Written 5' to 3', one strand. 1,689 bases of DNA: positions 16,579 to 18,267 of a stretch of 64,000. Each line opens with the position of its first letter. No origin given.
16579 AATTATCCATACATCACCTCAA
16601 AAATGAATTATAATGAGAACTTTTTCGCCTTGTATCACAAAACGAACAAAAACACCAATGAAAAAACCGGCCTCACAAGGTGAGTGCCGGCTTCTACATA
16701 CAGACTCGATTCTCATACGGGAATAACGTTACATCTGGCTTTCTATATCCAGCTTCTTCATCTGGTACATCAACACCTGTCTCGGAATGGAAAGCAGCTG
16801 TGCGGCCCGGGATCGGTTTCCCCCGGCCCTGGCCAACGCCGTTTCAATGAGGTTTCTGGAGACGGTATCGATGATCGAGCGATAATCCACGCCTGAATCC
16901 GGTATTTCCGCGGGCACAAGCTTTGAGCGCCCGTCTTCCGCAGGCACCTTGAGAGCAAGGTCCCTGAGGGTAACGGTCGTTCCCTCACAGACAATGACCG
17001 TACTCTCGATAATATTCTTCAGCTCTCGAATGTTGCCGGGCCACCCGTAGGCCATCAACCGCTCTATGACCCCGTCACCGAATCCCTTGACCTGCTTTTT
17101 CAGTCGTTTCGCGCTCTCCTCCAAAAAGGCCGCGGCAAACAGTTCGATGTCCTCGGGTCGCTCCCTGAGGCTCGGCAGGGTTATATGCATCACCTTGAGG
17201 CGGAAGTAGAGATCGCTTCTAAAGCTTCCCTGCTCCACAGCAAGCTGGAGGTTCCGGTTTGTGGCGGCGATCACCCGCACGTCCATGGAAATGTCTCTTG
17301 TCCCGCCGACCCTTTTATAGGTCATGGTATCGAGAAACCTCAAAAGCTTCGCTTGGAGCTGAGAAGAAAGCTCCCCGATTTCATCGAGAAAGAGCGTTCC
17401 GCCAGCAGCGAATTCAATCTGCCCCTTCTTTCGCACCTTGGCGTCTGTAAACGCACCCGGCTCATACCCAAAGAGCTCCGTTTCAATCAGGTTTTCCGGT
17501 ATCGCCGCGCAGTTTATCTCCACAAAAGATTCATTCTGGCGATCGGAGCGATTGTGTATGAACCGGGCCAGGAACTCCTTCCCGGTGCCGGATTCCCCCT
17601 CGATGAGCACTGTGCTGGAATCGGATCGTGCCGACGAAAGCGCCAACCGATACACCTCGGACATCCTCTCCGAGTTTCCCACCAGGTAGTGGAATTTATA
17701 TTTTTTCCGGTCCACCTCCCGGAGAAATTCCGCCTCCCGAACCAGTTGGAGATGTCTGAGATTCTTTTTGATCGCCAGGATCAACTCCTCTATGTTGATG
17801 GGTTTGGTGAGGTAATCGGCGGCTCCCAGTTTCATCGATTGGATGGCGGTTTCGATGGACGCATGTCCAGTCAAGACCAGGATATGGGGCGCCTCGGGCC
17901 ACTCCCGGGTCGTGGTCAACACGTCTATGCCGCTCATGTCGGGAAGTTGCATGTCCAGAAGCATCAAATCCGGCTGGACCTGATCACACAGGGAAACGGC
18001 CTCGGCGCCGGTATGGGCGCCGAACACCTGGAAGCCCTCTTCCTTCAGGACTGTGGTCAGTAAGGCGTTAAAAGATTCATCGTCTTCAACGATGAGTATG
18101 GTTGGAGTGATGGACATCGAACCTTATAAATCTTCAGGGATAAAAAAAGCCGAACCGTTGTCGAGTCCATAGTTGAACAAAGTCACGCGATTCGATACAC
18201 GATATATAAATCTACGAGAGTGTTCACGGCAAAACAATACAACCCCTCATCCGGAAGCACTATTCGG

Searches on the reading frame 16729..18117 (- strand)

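Call 7: search_protein_families(library=pfam, proteins=[window:16729-18117:-], max_evalue=0.01)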
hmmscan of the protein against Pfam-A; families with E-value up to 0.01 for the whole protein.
window:16729-18117:- (462 aa): 13 families
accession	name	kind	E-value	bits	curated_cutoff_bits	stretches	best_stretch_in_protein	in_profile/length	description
PF00158.32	Sigma54_activat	-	4.5e-67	225.4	20.2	1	145-312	1-167/168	Sigma-54 interaction domain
PF00072.30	Response_reg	-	3.7e-29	101.6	30.2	1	7-116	1-110/111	Response regulator receiver domain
PF25601.1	AAA_lid_14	-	2.4e-23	82.2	27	1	318-393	1-76/87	AAA+ ATPase lid domain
PF14532.12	Sigma54_activ_2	-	1.1e-20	74.8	25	1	146-317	1-138/138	Sigma-54 interaction domain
PF02954.25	HTH_8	-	2.8e-11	43.4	22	1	418-456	4-42/42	Bacterial regulatory protein, Fis family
PF07728.20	AAA_5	-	7.3e-09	36.2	22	1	170-289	2-124/139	AAA domain (dynein-related subfamily)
PF00004.35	AAA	-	7.9e-07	30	21.2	1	170-290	1-112/131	ATPase family associated with various cellular activities (AAA)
PF13191.12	AAA_16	-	0.00014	22.9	32.6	1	146-262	3-124/167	AAA ATPase domain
PF01078.27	Mg_chelatase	-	0.00032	20.6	20.3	0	229-287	97-157/207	Magnesium chelatase, subunit ChlI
PF07724.20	AAA_2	-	0.0007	20.1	27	1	168-290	4-127/166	AAA domain (Cdc48 subfamily)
PF20161.5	VpsR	-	0.0016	18.6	23.7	1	19-116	22-120/121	VpsR domain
PF13401.12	AAA_22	-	0.0029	18.4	27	0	167-205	5-43/130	AAA domain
PF04730.17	Agro_virD5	-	0.0029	16.7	25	1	286-362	409-481/672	Agrobacterium VirD5 protein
